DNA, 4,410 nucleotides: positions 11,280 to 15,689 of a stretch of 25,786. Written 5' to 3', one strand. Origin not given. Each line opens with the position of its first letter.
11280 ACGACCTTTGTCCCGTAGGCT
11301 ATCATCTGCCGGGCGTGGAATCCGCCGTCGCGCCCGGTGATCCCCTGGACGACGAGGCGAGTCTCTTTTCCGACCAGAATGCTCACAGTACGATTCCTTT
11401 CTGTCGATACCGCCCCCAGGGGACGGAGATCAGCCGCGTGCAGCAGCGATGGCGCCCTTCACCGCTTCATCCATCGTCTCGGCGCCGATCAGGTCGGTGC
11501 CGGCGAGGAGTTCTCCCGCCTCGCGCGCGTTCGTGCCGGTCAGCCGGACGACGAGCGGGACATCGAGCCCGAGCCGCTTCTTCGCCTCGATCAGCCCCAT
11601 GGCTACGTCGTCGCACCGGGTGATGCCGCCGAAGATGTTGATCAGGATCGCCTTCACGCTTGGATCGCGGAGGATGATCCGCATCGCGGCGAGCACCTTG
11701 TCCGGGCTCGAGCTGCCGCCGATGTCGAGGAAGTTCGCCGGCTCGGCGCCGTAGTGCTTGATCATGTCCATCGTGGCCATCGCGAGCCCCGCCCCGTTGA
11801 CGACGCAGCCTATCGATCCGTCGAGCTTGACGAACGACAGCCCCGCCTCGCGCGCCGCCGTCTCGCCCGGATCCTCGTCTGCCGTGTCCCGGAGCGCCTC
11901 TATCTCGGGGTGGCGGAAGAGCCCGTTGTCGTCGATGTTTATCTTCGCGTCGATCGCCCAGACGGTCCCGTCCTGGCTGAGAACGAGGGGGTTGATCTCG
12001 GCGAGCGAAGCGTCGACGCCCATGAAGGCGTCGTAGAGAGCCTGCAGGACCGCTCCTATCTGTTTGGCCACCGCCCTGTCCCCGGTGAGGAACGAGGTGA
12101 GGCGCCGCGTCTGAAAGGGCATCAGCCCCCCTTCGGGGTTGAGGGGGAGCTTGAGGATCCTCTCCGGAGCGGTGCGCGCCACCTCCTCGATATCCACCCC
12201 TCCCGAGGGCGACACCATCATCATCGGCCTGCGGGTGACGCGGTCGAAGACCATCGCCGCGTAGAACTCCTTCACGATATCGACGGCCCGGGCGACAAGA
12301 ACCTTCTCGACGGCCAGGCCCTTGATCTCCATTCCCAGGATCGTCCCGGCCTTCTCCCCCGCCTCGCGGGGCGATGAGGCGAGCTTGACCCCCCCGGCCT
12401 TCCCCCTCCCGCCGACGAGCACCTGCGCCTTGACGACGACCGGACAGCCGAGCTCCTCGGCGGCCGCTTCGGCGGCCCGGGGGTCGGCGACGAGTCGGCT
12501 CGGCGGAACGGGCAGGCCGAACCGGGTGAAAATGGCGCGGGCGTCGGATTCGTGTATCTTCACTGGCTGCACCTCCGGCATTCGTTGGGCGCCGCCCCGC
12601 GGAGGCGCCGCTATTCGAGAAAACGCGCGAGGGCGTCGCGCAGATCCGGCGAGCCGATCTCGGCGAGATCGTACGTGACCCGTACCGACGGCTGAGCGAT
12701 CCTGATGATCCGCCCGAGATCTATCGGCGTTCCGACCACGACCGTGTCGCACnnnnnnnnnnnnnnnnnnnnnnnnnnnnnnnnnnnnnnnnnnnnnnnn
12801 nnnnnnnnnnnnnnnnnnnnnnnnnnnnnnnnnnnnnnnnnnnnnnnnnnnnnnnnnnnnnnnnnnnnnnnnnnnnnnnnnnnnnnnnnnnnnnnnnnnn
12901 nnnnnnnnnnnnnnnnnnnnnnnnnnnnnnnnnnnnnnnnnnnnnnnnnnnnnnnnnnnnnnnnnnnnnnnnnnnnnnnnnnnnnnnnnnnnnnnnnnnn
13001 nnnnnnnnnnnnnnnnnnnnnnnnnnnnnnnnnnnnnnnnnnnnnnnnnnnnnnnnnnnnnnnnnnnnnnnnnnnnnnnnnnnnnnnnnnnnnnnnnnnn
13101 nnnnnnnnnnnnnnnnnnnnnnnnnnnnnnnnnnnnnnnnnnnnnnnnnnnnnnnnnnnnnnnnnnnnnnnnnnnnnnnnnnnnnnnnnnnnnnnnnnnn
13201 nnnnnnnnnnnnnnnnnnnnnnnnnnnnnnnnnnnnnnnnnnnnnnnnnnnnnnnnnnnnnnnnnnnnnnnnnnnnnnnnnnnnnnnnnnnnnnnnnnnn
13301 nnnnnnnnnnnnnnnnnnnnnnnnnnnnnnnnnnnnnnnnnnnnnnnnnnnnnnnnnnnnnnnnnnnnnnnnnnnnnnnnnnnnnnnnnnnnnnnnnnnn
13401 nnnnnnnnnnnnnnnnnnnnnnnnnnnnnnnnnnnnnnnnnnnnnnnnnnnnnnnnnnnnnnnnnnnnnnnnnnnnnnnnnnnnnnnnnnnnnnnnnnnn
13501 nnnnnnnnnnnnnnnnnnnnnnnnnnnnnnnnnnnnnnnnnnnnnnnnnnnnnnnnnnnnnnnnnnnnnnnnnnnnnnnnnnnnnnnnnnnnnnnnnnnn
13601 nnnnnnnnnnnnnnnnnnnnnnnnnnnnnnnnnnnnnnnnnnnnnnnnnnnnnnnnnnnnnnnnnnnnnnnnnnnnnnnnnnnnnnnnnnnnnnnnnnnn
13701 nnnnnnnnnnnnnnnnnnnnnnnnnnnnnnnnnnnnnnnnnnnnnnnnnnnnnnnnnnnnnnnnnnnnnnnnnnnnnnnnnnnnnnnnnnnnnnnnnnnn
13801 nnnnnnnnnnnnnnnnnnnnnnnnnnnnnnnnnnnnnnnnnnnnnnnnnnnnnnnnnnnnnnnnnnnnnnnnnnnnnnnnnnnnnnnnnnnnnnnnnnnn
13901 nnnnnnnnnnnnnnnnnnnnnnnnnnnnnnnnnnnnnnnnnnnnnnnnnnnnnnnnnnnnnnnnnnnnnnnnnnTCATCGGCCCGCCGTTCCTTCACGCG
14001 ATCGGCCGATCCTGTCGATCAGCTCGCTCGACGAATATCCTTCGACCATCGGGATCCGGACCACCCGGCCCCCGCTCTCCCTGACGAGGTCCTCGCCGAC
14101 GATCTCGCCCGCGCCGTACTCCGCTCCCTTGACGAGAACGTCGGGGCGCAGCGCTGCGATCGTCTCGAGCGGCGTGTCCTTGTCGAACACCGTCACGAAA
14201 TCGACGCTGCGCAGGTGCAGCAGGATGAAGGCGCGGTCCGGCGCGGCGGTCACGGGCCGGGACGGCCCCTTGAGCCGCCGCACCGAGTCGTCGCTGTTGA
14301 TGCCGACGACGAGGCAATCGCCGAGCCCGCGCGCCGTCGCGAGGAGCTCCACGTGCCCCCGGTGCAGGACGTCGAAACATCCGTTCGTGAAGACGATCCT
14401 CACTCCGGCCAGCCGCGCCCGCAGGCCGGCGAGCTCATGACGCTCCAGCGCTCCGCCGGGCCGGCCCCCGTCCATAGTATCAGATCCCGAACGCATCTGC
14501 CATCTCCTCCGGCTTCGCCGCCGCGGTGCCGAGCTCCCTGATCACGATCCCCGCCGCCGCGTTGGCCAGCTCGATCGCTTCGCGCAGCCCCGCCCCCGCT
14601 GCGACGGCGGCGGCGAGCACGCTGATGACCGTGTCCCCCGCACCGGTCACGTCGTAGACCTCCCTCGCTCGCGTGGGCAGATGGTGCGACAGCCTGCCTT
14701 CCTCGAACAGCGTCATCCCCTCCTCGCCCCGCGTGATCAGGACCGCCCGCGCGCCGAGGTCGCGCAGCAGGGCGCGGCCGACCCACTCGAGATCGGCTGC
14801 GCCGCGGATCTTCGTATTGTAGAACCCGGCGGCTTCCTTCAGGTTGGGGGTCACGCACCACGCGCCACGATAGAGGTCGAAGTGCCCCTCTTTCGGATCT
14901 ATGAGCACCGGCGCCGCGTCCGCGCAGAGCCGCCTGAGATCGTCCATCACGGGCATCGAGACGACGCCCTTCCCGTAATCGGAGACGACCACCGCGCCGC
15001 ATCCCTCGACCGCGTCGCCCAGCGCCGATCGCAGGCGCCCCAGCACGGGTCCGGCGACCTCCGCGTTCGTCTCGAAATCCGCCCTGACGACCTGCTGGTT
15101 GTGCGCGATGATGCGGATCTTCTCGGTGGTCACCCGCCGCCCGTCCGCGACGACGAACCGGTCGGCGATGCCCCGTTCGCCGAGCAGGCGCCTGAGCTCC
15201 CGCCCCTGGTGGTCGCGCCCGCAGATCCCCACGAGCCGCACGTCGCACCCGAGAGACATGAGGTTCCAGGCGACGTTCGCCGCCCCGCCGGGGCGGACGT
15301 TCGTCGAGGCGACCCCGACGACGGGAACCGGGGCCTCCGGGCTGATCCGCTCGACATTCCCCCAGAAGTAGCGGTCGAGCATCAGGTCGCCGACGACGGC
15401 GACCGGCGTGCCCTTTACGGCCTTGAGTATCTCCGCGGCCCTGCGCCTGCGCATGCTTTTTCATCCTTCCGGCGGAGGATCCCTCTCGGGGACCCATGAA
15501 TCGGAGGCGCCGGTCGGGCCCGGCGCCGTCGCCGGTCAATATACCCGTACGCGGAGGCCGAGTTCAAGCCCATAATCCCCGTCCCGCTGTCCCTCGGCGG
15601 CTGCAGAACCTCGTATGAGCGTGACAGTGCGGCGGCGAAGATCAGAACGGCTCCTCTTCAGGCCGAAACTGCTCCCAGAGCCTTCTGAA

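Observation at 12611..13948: Arginine-synthetase (ArcE)-like enzyme placed directly before sucC-sucD-ndk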

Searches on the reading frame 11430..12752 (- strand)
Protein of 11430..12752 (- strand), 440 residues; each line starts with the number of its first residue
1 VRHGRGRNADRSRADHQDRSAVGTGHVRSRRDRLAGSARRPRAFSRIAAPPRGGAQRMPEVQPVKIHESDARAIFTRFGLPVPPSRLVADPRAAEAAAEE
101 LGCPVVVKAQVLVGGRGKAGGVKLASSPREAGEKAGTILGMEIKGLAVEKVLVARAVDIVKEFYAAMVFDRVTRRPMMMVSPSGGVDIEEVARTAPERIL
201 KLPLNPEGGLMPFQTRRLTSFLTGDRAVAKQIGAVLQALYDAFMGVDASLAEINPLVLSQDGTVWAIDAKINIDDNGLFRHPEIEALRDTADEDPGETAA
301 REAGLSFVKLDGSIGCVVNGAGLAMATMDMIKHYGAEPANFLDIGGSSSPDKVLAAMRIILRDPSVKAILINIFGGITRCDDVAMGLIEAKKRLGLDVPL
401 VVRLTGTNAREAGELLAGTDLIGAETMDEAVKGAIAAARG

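Call 6: search_protein_families(library=pfam, proteins=[window:11430-12752:-])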
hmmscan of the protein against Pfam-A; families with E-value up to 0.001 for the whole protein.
window:11430-12752:- (440 aa): 6 families
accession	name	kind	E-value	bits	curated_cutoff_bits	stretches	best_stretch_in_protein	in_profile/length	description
PF08442.15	ATP-grasp_2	-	1.4e-59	201.6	29.5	1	65-257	1-201/202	ATP-grasp domain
PF00549.24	Ligase_CoA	-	5.4e-29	101.3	24.5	1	317-432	1-123/128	CoA-ligase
PF13549.11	ATP-grasp_5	-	1e-11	45.1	27.6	1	67-273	11-221/221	ATP-grasp domain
PF24948.1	Citrate_synth_N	-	3.7e-10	40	83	1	105-279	54-226/232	ATP-citrate synthase ATP-grasp domain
PF02786.22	CPSase_L_D2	-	5.1e-05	23.3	19.8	1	71-170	5-102/211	Carbamoyl-phosphate synthase L chain, ATP binding domain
PF01071.24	GARS_A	-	9.2e-05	22.8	27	1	71-177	6-108/194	Phosphoribosylglycinamide synthetase, ATP-grasp (A) domain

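Call 7: search_protein_families(library=ncbifam, proteins=[window:11430-12752:-])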
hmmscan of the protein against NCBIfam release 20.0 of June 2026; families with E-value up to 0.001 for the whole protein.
window:11430-12752:- (440 aa): 8 families
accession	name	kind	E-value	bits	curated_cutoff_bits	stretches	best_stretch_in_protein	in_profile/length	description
NF001913.0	PRK00696.1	equivalog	7.2e-143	476.3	370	1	65-439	2-386/388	ADP-forming succinate--CoA ligase subunit beta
TIGR01016.1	sucCoAbeta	subfamily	5.2e-137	456.9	375.55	1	65-438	2-385/386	succinate-CoA ligase subunit beta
NF010647.0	PRK14046.1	equivalog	1.5e-115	386.5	604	1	65-439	2-386/392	malate--CoA ligase subunit beta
NF010623.0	PRK14016.1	subfamily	3.5e-05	22.1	877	1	72-142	219-285/871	cyanophycin synthetase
NF004680.0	PRK06019.1-6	equivalog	0.00036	19.4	327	1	72-156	121-202/405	5-(carboxyamino)imidazole ribonucleotide synthase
NF045492.1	HydPropCoALig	equivalog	0.00058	18.3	1300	0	66-232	19-186/700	3-hydroxypropionate--CoA ligase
TIGR02144.1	LysX_arch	equivalog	0.00078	18.6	275.6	0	74-110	94-130/281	lysine biosynthesis protein LysX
TIGR02717.1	AcCoA-syn-alpha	equivalog_domain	0.001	17.9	567.15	0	332-432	337-438/447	acetate--CoA ligase alpha subunit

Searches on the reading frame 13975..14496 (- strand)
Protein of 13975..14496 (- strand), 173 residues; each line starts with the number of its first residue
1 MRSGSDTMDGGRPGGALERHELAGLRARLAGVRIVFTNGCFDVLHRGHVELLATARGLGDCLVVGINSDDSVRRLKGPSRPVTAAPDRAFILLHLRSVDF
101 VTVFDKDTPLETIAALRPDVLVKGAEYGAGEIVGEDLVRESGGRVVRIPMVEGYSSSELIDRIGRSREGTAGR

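Call 6: search_protein_families(library=pfam, proteins=[window:13975-14496:-])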
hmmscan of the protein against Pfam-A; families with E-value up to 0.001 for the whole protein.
window:13975-14496:- (173 aa): 1 family
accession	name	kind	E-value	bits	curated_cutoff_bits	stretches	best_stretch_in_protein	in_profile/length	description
PF01467.32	CTP_transf_like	-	1.9e-15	57.7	21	1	36-130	1-93/133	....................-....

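Call 7: search_protein_families(library=ncbifam, proteins=[window:13975-14496:-])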
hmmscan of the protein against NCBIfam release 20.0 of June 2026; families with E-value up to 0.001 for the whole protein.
window:13975-14496:- (173 aa): 7 families
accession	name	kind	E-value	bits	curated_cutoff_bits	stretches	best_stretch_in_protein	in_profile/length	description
TIGR02199.1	rfaE_dom_II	equivalog_domain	4.4e-54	182.2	181.5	1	27-163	6-142/144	D-glycero-beta-D-manno-heptose 1-phosphate adenylyltransferase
NF008454.0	PRK11316.1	equivalog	3.9e-48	164.2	521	1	26-165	334-473/475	bifunctional D-glycero-beta-D-manno-heptose-7-phosphate kinase/D-glycero-beta-D-manno-heptose 1-phosphate adenylyltransferase HldE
TIGR00125.1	cyt_tran_rel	domain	1.4e-14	54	27.7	1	34-99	1-63/65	adenylyltransferase/cytidyltransferase family protein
TIGR01518.1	g3p_cytidyltrns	equivalog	3.6e-10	40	165.4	1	35-159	1-121/125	glycerol-3-phosphate cytidylyltransferase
NF001985.0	PRK00777.1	subfamily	2.9e-08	33.9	104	1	35-88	7-58/157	pantetheine-phosphate adenylyltransferase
NF002250.0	PRK01170.1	subfamily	5.5e-07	29.4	489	1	34-76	2-44/322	bifunctional pantetheine-phosphate adenylyltransferase/NTP phosphatase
NF041124.1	CoaD_Thcocales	equivalog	0.00025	21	290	1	33-74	5-46/156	phosphopantetheine adenylyltransferase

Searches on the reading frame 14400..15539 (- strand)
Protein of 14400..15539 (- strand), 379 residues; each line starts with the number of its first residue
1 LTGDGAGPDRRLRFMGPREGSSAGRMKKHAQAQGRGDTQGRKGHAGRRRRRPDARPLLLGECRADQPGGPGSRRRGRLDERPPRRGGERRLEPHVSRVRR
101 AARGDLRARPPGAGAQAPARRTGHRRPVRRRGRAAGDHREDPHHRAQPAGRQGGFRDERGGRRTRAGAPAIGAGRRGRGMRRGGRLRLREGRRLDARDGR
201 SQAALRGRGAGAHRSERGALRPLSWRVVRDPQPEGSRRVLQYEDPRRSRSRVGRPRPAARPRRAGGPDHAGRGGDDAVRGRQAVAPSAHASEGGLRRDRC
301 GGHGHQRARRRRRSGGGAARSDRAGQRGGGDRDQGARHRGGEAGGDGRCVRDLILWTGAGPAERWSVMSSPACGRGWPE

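Call 6: search_protein_families(library=pfam, proteins=[window:14400-15539:-])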
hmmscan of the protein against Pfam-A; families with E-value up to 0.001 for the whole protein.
window:14400-15539:- (379 aa): 0 families

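Call 7: search_protein_families(library=ncbifam, proteins=[window:14400-15539:-])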
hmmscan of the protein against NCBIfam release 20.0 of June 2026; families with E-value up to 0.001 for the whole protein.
window:14400-15539:- (379 aa): 0 families

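Call 31: search_protein_families(library=pfam, proteins=[window:14480-15454:-, window:14400-15539:-], max_evalue=0.01)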
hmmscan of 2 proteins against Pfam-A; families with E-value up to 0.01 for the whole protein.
window:14480-15454:- (324 aa): 2 families
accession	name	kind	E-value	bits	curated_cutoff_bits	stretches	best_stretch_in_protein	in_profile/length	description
PF00294.29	PfkB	-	1.2e-42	146.8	25.8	1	18-315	4-300/302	pfkB family carbohydrate kinase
PF08543.17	Phos_pyr_kin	-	9.1e-11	42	27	1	195-299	117-226/246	Phosphomethylpyrimidine kinase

window:14400-15539:- (379 aa): 0 families
